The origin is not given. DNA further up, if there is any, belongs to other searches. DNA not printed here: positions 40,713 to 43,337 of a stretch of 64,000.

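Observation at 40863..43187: Single polypeptide carrying two complete radical-SAM cores (B12-class N-terminal, SPASM-class C-terminal)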

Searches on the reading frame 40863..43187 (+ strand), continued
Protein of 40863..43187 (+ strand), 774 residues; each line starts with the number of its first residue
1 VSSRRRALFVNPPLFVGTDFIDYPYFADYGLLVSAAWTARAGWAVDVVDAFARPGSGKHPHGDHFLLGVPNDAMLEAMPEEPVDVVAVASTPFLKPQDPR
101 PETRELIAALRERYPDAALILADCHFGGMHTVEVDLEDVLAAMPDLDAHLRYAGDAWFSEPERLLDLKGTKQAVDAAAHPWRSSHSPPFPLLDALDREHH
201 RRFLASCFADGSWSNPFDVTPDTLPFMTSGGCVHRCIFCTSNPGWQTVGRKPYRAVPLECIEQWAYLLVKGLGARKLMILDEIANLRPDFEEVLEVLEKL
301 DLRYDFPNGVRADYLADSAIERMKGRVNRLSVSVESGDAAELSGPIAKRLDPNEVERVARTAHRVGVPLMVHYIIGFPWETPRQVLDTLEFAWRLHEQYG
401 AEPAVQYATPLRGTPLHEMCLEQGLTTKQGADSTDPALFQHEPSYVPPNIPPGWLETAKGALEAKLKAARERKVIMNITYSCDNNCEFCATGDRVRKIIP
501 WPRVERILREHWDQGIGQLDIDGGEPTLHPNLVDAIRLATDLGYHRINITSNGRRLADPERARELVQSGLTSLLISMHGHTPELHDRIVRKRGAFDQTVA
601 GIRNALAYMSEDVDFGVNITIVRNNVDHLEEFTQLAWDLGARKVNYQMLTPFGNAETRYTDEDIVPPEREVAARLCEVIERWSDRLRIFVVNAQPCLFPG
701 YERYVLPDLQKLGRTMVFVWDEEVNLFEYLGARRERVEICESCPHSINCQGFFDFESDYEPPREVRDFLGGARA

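Call 65: search_protein_families(library=ncbifam, proteins=[L001:3775-4164:-, L005:5724-6032:+, L001:4262-4678:-, L005:17527-19191:+, L005:3792-5672:+, L006:2336-3376:+, L006:3370-4230:+, L010:8559-9491:+], max_evalue=0.001)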
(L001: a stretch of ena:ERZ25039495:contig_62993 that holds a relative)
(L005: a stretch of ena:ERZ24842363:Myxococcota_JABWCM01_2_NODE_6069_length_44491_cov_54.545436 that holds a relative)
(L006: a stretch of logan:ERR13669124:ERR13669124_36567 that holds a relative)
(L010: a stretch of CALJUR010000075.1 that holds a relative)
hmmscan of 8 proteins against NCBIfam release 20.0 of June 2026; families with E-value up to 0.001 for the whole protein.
L001:3775-4164:- (129 aa): 7 families
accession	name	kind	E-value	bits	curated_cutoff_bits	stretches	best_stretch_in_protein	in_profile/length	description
NF038313.3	HisXaaSer_A4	exception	2.4e-42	143.7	55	2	8-101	2-92/93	His-Xaa-Ser repeat protein HxsA4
NF038329.2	gly_rich_SclB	equivalog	1.6e-10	40.5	325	1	62-126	115-179/442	LPXTG-anchored collagen-like adhesin Scl2/SclB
NF038330.1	adhesin_SclA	exception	1.6e-09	37.9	400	1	61-127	111-177/405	LPXTG-anchored collagen-like adhesin Scl1/SclA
NF046116.1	adhesin_Lcl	equivalog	1.8e-08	33.4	500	1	63-125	71-133/431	collagen-like adhesin Lcl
NF038296.1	HisXaaSer_A2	equivalog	3.9e-07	31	48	1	45-74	65-94/96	His-Xaa-Ser repeat protein HxsA2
NF038309.1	HisXaaSer_A3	equivalog_domain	0.00027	20.7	65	0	55-96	39-79/81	His-Xaa-Ser repeat protein HxsA3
TIGR03979.1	His_Ser_Rich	equivalog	0.00032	20.7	121.65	1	27-74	25-74/190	His-Xaa-Ser repeat protein HxsA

L005:5724-6032:+ (102 aa): 6 families
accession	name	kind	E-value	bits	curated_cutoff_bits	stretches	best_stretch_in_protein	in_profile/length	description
NF038313.3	HisXaaSer_A4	exception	6.9e-35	119.8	55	1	10-102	1-93/93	His-Xaa-Ser repeat protein HxsA4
NF038296.1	HisXaaSer_A2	equivalog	5.5e-09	36.9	48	1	19-74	42-94/96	His-Xaa-Ser repeat protein HxsA2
NF038309.1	HisXaaSer_A3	equivalog_domain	3.5e-08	33.1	65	1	11-91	2-80/81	His-Xaa-Ser repeat protein HxsA3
NF038329.2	gly_rich_SclB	equivalog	9e-07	28.1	325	1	11-99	89-170/442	LPXTG-anchored collagen-like adhesin Scl2/SclB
NF038330.1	adhesin_SclA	exception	2.1e-05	24.4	400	1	63-98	152-187/405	LPXTG-anchored collagen-like adhesin Scl1/SclA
NF046116.1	adhesin_Lcl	equivalog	0.00022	19.9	500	1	64-97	69-102/431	collagen-like adhesin Lcl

L001:4262-4678:- (138 aa): 0 families

L005:17527-19191:+ (554 aa): 41 families (the best 25 are shown)
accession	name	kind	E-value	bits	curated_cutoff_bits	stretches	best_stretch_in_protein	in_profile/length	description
NF038332.1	rSAM_rare_HxsC4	exception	1.6e-34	119.6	500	1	24-198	10-188/335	radical SAM protein HxsC4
TIGR03977.1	rSAM_pair_HxsC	equivalog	5.9e-24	84.5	267.9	1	27-246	24-246/292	His-Xaa-Ser system radical SAM maturase HxsC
TIGR04466.1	rSAM_BlsE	equivalog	2e-21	76.8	400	1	28-201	3-172/327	cytosylglucuronate decarboxylase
TIGR04545.1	rSAM_ahbD_hemeb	equivalog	7.1e-21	75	500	1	33-210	5-181/339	heme b synthase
TIGR04546.1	rSAM_ahbC_deAc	equivalog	2e-18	66.4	650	1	33-208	44-217/390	12,18-didecarboxysiroheme deacetylase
TIGR04317.1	W_rSAM_matur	equivalog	4e-17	62.4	380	1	27-249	3-226/349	tungsten cofactor oxidoreductase radical SAM maturase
TIGR02668.1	moaA_archaeal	equivalog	8.4e-17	61.1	325.25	1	32-225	14-206/303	GTP 3',8-cyclase MoaA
TIGR04055.1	rSAM_NirJ2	equivalog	2.3e-16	60.3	500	1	34-218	6-188/326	putative heme d1 biosynthesis radical SAM protein NirJ2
NF045646.2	rSAM_Se_TrsS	equivalog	7.5e-16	57.7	490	1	32-188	90-248/441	radical SAM (seleno)protein TrsS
TIGR04053.2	TIGR04053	equivalog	1.3e-15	57.5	395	1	34-210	14-192/366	TIGR04053 family radical SAM/SPASM domain-containing protein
TIGR04133.1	rSAM_w_lipo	hypoth_equivalog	3.4e-15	55.8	425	1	22-210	17-208/350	TIGR04133 family radical SAM/SPASM protein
TIGR04347.1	pseudo_SAM_Halo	equivalog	5.1e-15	55.6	525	1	15-203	21-211/390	TIGR04347 family pseudo-SAM/SPASM protein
TIGR02666.1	moaA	equivalog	1.2e-14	54.1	284.05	1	33-221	15-208/336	GTP 3',8-cyclase MoaA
NF045702.1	rSAM_GDGT_ether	equivalog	2.9e-14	52.6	450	1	31-166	89-230/486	tetraether lipid synthase Tes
TIGR04051.1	rSAM_NirJ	equivalog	5.4e-14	51.9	515.45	1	34-205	8-177/354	heme d1 biosynthesis radical SAM protein NirJ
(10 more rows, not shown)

L005:3792-5672:+ (626 aa): 36 families (the best 25 are shown)
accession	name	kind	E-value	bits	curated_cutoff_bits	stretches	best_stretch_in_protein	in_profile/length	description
NF038332.1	rSAM_rare_HxsC4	exception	1.5e-41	142.7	500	2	9-138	20-152/335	radical SAM protein HxsC4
TIGR02668.1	moaA_archaeal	equivalog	4.4e-33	114.5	325.25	2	324-492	17-188/303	GTP 3',8-cyclase MoaA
TIGR02666.1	moaA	equivalog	3.1e-32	111.9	284.05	2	326-510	19-210/336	GTP 3',8-cyclase MoaA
TIGR03977.1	rSAM_pair_HxsC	equivalog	5.7e-28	97.6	267.9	2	326-583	34-288/292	His-Xaa-Ser system radical SAM maturase HxsC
NF045646.2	rSAM_Se_TrsS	equivalog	1.9e-27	95.9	490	2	324-436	93-210/441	radical SAM (seleno)protein TrsS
TIGR04466.1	rSAM_BlsE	equivalog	5.4e-27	95.1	400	2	321-533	7-215/327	cytosylglucuronate decarboxylase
NF001199.0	PRK00164.2-1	equivalog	4.8e-25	88.3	231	2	325-466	20-164/308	GTP 3',8-cyclase MoaA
TIGR04303.1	GeoRSP_rSAM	equivalog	3e-23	82.9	400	1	326-477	14-164/325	GeoRSP system radical SAM/SPASM protein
NF045702.1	rSAM_GDGT_ether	equivalog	2.1e-22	79.4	450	2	320-423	89-200/486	tetraether lipid synthase Tes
TIGR02109.1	PQQ_syn_pqqE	equivalog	2.5e-21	76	381.35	2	325-487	15-179/358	pyrroloquinoline quinone biosynthesis protein PqqE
TIGR04545.1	rSAM_ahbD_hemeb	equivalog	2.8e-21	76.3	500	2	323-483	6-167/339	heme b synthase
TIGR04347.1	pseudo_SAM_Halo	equivalog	1.6e-20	73.7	525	2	310-478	29-200/390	TIGR04347 family pseudo-SAM/SPASM protein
NF045574.1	sacti_mat_StsB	exception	1.9e-18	66.6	625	2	326-479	105-258/466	StsB family radical SAM/SPASM domain sactipeptide maturase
NF038283.1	viperin_w_prok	equivalog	2e-18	66.6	180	1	320-469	5-169/281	viperin family antiviral radical SAM protein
TIGR02495.1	NrdG2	equivalog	5e-18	65.1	131.15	2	326-457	25-158/193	anaerobic ribonucleoside-triphosphate reductase activating protein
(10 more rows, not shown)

L006:2336-3376:+ (346 aa): 61 families (the best 25 are shown)
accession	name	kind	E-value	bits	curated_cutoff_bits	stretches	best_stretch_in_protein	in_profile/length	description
TIGR03961.1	rSAM_PTO1314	hypoth_equivalog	5.3e-26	91.7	306.05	1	39-331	17-308/332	PTO1314 family radical SAM protein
TIGR02109.1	PQQ_syn_pqqE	equivalog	8.1e-22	77.6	381.35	1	50-290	12-258/358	pyrroloquinoline quinone biosynthesis protein PqqE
TIGR03962.1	mycofact_rSAM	equivalog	7.9e-21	74.6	265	1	46-292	13-262/339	mycofactocin radical SAM maturase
NF045574.1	sacti_mat_StsB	exception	6.1e-20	71.5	625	1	45-203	96-259/466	StsB family radical SAM/SPASM domain sactipeptide maturase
TIGR04250.1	SCM_rSAM_ScmE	equivalog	7.5e-20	71.1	400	1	48-208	6-174/358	SynChlorMet cassette radical SAM/SPASM protein ScmE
NF049973.1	radical_Rv1681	equivalog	1.4e-18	67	380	1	37-206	68-240/326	Rv1681 family radical SAM protein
TIGR04051.1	rSAM_NirJ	equivalog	2.9e-17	62.7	515.45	1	49-210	6-173/354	heme d1 biosynthesis radical SAM protein NirJ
TIGR02668.1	moaA_archaeal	equivalog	1.3e-16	60.4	325.25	1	40-174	6-146/303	GTP 3',8-cyclase MoaA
TIGR04055.1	rSAM_NirJ2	equivalog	1.8e-16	60.6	500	1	50-292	5-257/326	putative heme d1 biosynthesis radical SAM protein NirJ2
TIGR04347.1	pseudo_SAM_Halo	equivalog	1.8e-16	60.4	525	1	47-172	40-172/390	TIGR04347 family pseudo-SAM/SPASM protein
NF050035.1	rSAM_WgK_link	exception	1.9e-16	60.1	650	1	47-206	11-177/367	radical SAM/SPASM peptide maturase WgkB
TIGR04545.1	rSAM_ahbD_hemeb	equivalog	5.5e-16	58.9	500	1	48-210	3-172/339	heme b synthase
TIGR02666.1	moaA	equivalog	6.3e-15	55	284.05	1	51-140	16-115/336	GTP 3',8-cyclase MoaA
TIGR04546.1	rSAM_ahbC_deAc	equivalog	1.4e-14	53.8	650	1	47-182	41-182/390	12,18-didecarboxysiroheme deacetylase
NF001199.0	PRK00164.2-1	equivalog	4.6e-14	52.3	231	1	47-169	14-143/308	GTP 3',8-cyclase MoaA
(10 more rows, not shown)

L006:3370-4230:+ (286 aa): 1 family
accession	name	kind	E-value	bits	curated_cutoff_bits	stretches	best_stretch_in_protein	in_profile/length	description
NF009516.0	PRK12875.1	equivalog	0.00081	18.5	205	0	62-247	69-258/292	prenyltransferase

L010:8559-9491:+ (310 aa): 0 families

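Call 70: find_encoding_contigs(protein=P0001, flank=10000, max_places=3)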
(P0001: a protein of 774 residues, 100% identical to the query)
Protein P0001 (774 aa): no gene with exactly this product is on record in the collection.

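Call 71: list_cluster_members(proteins=[window:40863-43184:+, window:43174-44103:+, window:44103-46061:+])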
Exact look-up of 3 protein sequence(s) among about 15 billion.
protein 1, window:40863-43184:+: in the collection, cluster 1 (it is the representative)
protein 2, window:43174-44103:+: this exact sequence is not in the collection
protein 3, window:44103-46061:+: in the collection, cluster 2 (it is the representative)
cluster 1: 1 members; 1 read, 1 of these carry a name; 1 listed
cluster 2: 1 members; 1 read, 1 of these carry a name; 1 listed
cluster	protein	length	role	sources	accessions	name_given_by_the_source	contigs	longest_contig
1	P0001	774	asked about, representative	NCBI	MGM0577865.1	MAG: radical SAM protein [Myxococcota bacterium]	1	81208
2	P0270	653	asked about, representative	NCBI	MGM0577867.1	MAG: radical SAM protein [Myxococcota bacterium]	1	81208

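Call 82: search_protein_families(library=pfam, alignment_id=A1, max_evalue=1)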
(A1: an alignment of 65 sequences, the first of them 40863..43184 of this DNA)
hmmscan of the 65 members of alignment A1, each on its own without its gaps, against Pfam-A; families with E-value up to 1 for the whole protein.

A. member 1, window:40863-43184:+ (774 aa): 2 families
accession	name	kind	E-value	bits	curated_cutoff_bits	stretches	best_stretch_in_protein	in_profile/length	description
PF04055.27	Radical_SAM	-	6.5e-40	137.4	29.5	2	476-635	1-165/166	Radical SAM superfamily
PF19238.5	Radical_SAM_2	-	0.88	9.7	26.7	0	473-489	13-29/151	Radical SAM-like domain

B. families by the number of members that match (of 65 scanned): 18 families
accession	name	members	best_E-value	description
PF04055.27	Radical_SAM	65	6.5e-40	Radical SAM superfamily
PF13353.11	Fer4_12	63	1.3e-05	4Fe-4S single cluster domain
PF19238.5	Radical_SAM_2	21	0.12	Radical SAM-like domain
PF22391.1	DUF6975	13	0.044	Family of unknown function (DUF6975)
PF22409.2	TopoV_HHH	13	0.053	Topoisomerase V, HHH domain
PF02310.24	B12-binding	5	0.011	B12 binding domain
PF01261.30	AP_endonuc_2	2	0.0003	Xylose isomerase-like TIM barrel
PF25444.1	THBD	2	0.026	Thrombomodulin-like domain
PF21031.3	WDR54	1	0.031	WDR54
PF13704.12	Glyco_tranf_2_4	1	0.056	Glycosyl transferase family 2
PF00962.28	A_deaminase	1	0.1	Adenosine deaminase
PF13472.12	Lipase_GDSL_2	1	0.11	GDSL-like Lipase/Acylhydrolase family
PF20467.3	MmeI_C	1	0.11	MmeI, C-terminal domain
PF00702.32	Hydrolase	1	0.13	haloacid dehalogenase-like hydrolase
PF21567.2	Gp22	1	0.16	Gp22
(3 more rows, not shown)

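Call 87: search_protein_families(library=pfam, proteins=[L011:8586-9854:+, L011:5060-8215:-, L011:14098-16086:-, L005:14597-15757:+, L005:1034-3706:+], max_evalue=0.001)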
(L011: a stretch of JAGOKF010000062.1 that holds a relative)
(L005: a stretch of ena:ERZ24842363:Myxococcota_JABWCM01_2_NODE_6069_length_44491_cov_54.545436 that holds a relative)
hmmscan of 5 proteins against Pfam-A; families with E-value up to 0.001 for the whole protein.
L011:8586-9854:+ (422 aa): 7 families
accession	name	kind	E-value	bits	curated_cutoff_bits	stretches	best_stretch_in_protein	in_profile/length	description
PF14559.12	TPR_19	-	3.9e-09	37.1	25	1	352-409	1-58/68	Tetratricopeptide repeat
PF07719.23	TPR_2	-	1.1e-08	35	27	0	347-372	6-31/34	Tetratricopeptide repeat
PF13432.12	TPR_16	-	1.6e-05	25.7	32.7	1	347-409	2-64/65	Tetratricopeptide repeat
PF13428.12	TPR_14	-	1.6e-05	25.6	23.5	0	349-385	8-44/44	Tetratricopeptide repeat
PF00515.34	TPR_1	-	2.6e-05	24.3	27.8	0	347-372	6-31/34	Tetratricopeptide repeat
PF13181.12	TPR_8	-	0.00014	22.2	25.7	0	348-374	7-33/34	Tetratricopeptide repeat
PF13424.12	TPR_12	-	0.00044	20.8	30.1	0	348-407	9-76/77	Tetratricopeptide repeat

L011:5060-8215:- (1051 aa): 4 families
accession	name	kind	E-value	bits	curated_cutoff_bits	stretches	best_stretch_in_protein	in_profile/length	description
PF01580.24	FtsK_SpoIIIE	-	2.1e-69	233.8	24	1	668-890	2-220/221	FtsK/SpoIIIE family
PF17854.6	FtsK_alpha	-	1.5e-31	109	22.9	1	561-660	2-101/101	FtsK alpha domain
PF09397.16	FtsK_gamma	-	1e-25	89.7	30.6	1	990-1050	1-61/63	Ftsk gamma domain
PF13491.11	FtsK_4TM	-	8.1e-16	58.6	23.1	1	242-396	4-163/171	4TM region of DNA translocase FtsK/SpoIIIE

L011:14098-16086:- (662 aa): 5 families
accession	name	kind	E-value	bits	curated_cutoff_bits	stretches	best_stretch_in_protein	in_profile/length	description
PF00437.27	T2SSE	-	1.5e-111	373.1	24.9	1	272-656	6-370/370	Type II/IV secretion system protein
PF05157.20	MshEN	-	1.3e-15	57.6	23.1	1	143-220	4-81/90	MshEN domain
PF00027.35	cNMP_binding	-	4.6e-09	36.6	27.5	1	32-117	4-88/89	Cyclic nucleotide-binding domain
PF20720.3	nSTAND3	-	0.00018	21.7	27.2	1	398-446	7-54/155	Novel STAND NTPase 3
PF25199.1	nSTAND_NTPase5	-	0.00047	20.5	34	0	406-454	38-87/145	Novel STAND NTPase 5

L005:14597-15757:+ (386 aa): 1 family
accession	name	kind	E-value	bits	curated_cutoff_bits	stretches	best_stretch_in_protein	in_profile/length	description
PF04055.27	Radical_SAM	-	1.8e-11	44.9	29.5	1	143-317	2-162/166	Radical SAM superfamily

L005:1034-3706:+ (890 aa): 0 families
